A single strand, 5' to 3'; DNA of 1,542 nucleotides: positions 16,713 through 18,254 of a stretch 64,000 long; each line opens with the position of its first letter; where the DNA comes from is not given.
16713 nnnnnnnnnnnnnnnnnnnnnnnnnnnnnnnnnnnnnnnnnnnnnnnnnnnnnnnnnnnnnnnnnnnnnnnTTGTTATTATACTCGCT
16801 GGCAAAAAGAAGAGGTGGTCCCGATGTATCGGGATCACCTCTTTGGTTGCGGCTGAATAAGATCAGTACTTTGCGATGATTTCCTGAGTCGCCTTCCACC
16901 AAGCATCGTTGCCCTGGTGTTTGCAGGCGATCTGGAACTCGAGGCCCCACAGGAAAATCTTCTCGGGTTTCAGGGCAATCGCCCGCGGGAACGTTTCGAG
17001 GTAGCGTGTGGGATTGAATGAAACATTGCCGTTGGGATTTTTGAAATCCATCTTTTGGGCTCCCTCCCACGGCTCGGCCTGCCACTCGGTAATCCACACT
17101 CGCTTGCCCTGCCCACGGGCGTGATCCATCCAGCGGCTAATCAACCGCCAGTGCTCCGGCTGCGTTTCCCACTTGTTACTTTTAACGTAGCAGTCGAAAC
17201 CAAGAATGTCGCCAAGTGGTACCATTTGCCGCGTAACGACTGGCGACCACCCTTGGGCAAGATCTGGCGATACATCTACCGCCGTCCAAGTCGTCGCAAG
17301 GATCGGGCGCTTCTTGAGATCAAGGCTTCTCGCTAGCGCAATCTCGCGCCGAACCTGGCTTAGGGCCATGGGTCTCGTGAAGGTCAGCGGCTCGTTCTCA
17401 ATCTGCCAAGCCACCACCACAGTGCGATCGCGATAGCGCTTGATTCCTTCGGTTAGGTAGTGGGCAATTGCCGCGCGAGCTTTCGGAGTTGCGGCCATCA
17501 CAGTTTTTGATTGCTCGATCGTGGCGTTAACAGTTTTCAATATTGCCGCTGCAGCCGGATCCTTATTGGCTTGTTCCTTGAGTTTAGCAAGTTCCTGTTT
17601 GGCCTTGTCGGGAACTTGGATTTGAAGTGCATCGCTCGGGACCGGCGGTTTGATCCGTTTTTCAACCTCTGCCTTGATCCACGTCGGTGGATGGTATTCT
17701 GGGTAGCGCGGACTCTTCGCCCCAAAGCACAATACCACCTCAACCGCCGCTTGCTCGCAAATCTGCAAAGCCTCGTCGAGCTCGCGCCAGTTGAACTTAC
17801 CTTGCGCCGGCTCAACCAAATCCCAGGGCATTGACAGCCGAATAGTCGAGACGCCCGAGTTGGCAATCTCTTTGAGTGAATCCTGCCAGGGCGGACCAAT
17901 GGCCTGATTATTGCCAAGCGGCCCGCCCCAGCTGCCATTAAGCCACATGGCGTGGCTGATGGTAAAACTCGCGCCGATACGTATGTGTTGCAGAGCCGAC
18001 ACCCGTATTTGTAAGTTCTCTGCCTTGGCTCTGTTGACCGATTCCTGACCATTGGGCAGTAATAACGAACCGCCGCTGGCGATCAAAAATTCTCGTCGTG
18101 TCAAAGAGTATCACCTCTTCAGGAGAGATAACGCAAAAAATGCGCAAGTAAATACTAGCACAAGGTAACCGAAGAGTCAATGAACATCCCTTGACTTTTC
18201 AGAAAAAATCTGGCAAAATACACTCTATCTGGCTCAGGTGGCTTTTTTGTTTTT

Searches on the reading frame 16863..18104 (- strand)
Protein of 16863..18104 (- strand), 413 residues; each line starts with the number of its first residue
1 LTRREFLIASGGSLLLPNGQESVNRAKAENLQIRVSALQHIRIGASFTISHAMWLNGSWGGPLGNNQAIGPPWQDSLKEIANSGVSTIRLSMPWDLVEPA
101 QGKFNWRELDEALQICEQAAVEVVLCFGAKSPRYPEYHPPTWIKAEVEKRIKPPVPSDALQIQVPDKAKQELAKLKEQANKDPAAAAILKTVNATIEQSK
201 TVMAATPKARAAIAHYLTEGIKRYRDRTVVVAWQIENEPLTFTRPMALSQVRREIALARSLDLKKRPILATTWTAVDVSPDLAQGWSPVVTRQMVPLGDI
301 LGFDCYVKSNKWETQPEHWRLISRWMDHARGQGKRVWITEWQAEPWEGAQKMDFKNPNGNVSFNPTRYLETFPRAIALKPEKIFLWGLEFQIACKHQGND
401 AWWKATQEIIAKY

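Call 81: search_protein_families(library=pfam, proteins=[window:16863-18104:-], max_evalue=0.00001)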
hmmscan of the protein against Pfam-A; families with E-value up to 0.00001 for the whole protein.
window:16863-18104:- (413 aa): 1 family
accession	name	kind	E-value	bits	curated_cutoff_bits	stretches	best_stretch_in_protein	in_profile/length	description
PF02449.21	Glyco_hydro_42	-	1.4e-10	41.5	21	1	73-131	12-71/376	Beta-galactosidase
